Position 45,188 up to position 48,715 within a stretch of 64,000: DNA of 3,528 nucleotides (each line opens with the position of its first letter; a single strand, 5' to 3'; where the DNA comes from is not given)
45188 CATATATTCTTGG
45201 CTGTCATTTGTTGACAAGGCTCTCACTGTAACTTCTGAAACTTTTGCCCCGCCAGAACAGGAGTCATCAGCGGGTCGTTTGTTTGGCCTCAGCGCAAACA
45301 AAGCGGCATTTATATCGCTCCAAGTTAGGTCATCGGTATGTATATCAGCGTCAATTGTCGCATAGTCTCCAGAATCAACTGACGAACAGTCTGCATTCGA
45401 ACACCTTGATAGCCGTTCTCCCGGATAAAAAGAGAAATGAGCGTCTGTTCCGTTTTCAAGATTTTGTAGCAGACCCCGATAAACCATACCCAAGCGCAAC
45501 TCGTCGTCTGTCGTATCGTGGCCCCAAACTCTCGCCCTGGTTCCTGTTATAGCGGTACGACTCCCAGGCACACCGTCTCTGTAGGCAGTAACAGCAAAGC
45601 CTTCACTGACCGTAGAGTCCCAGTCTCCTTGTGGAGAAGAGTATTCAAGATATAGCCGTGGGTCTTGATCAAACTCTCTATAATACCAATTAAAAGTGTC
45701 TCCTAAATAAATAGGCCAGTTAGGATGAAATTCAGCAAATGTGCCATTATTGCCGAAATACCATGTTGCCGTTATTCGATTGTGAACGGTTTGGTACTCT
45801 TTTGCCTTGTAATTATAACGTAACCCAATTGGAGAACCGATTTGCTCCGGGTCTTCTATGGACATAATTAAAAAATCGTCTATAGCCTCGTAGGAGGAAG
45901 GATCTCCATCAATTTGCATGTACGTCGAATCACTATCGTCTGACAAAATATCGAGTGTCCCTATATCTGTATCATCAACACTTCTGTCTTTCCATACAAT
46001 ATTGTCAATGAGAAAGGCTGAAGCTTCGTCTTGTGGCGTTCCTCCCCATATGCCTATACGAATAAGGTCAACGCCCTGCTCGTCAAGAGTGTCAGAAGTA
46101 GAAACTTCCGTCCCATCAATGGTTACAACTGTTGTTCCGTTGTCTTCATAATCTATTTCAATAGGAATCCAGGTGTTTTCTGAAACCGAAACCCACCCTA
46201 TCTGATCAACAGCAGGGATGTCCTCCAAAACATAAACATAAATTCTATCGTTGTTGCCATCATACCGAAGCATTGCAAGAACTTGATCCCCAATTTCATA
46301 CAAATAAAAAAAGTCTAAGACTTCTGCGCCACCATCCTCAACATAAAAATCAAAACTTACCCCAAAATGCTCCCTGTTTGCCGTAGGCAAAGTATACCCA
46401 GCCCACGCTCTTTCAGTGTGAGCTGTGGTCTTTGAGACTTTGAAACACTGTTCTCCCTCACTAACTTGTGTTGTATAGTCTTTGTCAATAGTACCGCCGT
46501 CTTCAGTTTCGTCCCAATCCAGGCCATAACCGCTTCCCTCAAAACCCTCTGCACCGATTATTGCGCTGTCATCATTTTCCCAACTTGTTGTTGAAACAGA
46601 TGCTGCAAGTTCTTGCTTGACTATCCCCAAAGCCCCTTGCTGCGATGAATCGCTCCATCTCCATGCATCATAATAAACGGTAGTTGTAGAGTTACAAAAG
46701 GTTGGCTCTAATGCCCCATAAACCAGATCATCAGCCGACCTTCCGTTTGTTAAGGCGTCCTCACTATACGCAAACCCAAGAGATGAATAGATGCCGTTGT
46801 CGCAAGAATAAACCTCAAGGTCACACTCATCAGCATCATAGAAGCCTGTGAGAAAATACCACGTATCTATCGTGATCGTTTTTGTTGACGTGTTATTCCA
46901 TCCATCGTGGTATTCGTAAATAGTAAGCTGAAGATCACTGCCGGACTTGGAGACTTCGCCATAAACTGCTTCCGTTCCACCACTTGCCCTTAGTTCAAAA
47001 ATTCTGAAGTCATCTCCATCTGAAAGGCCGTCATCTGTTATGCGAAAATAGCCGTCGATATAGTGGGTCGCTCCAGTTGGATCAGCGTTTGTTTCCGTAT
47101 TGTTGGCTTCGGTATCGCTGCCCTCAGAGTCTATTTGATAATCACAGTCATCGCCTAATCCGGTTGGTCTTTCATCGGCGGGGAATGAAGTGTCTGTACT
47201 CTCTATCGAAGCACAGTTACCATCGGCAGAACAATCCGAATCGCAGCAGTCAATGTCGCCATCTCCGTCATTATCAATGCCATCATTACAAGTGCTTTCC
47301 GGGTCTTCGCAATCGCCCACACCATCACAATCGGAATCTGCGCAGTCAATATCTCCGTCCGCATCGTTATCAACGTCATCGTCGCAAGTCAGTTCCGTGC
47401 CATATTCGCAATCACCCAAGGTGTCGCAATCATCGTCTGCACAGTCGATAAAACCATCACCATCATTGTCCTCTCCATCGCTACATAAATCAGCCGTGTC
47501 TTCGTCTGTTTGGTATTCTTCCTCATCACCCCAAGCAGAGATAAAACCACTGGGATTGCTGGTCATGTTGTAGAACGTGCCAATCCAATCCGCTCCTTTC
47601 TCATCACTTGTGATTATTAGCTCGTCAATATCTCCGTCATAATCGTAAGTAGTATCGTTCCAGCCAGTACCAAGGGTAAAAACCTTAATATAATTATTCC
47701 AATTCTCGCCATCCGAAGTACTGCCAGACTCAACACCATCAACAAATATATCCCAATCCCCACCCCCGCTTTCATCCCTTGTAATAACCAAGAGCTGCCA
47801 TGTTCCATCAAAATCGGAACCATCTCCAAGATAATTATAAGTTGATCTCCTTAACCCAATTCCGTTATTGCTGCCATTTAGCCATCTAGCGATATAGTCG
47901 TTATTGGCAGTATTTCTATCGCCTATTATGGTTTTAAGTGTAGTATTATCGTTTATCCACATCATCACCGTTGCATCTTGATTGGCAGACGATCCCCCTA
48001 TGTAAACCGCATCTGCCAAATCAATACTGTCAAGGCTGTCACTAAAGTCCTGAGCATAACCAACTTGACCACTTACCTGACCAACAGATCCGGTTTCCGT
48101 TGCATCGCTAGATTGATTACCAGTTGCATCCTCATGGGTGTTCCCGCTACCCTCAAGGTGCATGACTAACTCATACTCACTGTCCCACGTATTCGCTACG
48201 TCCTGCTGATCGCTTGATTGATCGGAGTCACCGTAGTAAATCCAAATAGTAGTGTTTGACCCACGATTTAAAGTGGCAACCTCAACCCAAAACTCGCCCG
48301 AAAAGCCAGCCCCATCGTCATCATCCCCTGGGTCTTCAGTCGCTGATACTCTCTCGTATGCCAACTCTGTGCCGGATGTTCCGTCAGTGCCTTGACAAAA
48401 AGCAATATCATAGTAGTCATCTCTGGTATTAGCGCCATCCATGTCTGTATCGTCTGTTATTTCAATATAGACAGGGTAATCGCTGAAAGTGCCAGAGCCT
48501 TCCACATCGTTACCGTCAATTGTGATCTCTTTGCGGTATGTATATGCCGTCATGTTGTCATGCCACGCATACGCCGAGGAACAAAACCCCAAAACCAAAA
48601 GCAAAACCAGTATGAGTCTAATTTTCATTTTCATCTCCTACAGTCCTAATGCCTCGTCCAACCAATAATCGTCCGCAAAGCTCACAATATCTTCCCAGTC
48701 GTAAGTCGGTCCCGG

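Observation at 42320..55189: Two tandem giant paralogous secreted multidomain proteins (2104 and ~2183 aa) in a phage late region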

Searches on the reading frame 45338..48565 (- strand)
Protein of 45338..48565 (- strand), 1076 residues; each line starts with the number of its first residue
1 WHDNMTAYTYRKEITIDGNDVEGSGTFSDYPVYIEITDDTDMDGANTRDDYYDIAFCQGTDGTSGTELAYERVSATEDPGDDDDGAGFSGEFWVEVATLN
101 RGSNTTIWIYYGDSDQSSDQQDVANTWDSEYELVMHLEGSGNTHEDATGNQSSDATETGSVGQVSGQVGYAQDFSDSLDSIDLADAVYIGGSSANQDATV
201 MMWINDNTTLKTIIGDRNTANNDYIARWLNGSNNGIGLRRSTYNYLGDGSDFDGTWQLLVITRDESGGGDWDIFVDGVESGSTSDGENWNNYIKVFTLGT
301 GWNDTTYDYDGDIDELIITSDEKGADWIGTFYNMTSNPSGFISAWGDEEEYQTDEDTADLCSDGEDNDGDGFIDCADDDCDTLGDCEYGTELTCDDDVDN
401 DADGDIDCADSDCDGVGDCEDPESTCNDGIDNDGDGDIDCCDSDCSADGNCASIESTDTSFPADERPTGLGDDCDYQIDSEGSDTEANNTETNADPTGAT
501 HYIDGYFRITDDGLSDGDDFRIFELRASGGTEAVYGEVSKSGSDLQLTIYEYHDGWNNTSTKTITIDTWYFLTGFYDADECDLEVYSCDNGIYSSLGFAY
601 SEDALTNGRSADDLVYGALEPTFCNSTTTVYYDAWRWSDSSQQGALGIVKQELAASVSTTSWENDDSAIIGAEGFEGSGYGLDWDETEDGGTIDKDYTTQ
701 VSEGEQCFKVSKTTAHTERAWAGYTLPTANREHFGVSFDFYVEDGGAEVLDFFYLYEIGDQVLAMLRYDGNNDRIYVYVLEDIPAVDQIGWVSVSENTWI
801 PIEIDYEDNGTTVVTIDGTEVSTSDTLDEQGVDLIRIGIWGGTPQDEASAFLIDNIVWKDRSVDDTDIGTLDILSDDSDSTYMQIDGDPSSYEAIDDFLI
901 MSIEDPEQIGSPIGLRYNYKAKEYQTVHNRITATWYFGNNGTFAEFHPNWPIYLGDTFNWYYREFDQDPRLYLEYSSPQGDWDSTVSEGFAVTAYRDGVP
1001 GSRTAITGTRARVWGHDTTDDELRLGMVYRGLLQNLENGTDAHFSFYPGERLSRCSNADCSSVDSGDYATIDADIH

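Call 33: search_solved_structures(query=A3, max_evalue=10, show_alignments=0)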
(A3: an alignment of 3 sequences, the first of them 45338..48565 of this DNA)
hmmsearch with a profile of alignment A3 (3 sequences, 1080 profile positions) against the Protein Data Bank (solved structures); distinct sequences matched with E-value up to 10: 2.
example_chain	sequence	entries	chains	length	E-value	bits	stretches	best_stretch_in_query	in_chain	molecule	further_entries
7plp_A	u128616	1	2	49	0.024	16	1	394-416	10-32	Teneurin-4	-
3eeh_A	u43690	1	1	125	0.036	15.4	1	288-367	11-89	putative light and redox sensing histidine kinase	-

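Call 56: predict_structure(alignment_id=A3)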
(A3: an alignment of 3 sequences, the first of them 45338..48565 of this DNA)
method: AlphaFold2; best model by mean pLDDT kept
length: 1076 residues; sequences in the alignment: 3
mean_pLDDT: 32.4   pTM: 0.26
mean pLDDT of the five models: 32.4, 30.4, 29.3, 27.5, 26.2
residues with pLDDT >= 90: 0; 70-90: 3; 50-70: 59; < 50: 1014
segments of 3 or more residues with pLDDT < 50: 1-505, 526-532, 554-556, 576-583, 587-596, 598-768, 770-1076
pLDDT, mean of each block of 10 residues (from residue 1): 35 45 34 37 37 44 40 37 35 39 46 37 30 30 27 24 24 28 33 34 36 32 30 26 32 37 40 36 26 26 24 27 27 27 25 24 26 27 31 34 32 31 24 25 25 26 37 38 31 30 50 57 48 59 64 55 61 48 47 41 31 25 27 23 22 21 23 22 24 25 24 23 23 25 33 35 43 45 35 40 40 43 37 35 30 32 30 26 27 24 26 28 24 30 28 26 23 25 24 22 23 23 29 32 29 33 34 28
secondary structure, 60 per line:
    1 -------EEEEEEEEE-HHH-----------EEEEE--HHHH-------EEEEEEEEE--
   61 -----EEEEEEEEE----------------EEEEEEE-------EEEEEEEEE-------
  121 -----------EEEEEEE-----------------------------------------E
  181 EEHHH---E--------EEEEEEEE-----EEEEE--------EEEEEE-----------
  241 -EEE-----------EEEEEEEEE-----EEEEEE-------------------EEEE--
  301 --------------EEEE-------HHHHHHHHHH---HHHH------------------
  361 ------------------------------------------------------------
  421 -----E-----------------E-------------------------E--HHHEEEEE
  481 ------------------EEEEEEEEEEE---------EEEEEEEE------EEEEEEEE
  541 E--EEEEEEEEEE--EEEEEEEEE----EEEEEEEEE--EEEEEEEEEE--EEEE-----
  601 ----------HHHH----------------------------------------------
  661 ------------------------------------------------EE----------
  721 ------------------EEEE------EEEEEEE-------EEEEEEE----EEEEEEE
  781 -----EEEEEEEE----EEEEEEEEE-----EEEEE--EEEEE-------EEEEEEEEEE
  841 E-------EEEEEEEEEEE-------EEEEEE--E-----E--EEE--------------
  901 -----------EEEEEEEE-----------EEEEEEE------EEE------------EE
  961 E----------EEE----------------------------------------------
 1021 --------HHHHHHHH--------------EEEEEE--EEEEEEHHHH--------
elements in order (helices of 4 or more, strands of 3 or more residues): E8-16 E32-36 H39-42 E50-58 E66-74 E91-97 E105-113 E132-138 E180-182 E198-205 E211-215 E224-229 E242-244 E256-264 E270-275 E295-298 E315-318 H326-335 H339-342 E476-480 E499-509 E519-526 E533-541 E544-553 E556-564 E569-577 E580-589 E592-595 H611-614 E739-742 E749-755 E763-769 E774-780 E786-793 E798-806 E812-816 E819-823 E831-841 E849-859 E867-872 E884-886 E912-919 E931-937 E944-946 E959-961 E972-974 H1029-1036 E1051-1056 E1059-1064 H1065-1068
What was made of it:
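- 45965..46567 (-): gpA second jelly-roll, residues about 690-890, which starts with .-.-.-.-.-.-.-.. The AF2 secondary structure is all-beta, but the model has low confidence (call 56).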

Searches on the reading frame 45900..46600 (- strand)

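Call 69: search_protein_families(library=pfam, proteins=[window:45900-46600:-], max_evalue=1)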
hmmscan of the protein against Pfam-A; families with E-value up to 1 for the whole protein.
window:45900-46600:- (233 aa): 1 family
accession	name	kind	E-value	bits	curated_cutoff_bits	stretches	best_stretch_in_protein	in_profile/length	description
PF16775.10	ZoocinA_TRD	-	0.076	13.6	27.4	1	122-173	3-51/106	Target recognition domain of lytic exoenzyme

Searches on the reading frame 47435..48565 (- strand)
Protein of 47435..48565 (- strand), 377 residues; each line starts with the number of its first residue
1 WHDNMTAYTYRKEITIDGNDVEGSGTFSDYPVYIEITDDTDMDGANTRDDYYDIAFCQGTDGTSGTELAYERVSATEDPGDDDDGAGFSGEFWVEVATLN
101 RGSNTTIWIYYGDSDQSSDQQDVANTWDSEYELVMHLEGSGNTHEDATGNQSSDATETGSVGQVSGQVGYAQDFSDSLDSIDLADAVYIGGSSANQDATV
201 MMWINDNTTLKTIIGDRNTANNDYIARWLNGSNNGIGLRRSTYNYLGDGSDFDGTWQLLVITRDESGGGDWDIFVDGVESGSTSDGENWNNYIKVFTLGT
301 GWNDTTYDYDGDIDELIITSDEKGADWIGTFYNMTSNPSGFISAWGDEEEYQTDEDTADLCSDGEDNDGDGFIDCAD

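Call 69: search_protein_families(library=pfam, proteins=[window:47435-48565:-], max_evalue=1)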
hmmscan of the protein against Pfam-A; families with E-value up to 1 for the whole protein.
window:47435-48565:- (377 aa): 3 families
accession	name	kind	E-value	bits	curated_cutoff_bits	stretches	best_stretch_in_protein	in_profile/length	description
PF13385.13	Laminin_G_3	-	2.1e-09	38.2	27.6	1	194-328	15-150/151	Concanavalin A-like lectin/glucanases superfamily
PF10102.14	DUF2341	-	0.0001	23.1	23.4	1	90-126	29-64/84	Domain of unknown function (DUF2341)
PF02342.23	TerD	-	0.051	13.5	25.3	1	291-357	18-88/187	TerD domain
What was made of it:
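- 47510..48565 (-): gpA DUF2341 + LamG (Laminin_G_3) module, residues 24-375. Pfam scan (call 69).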
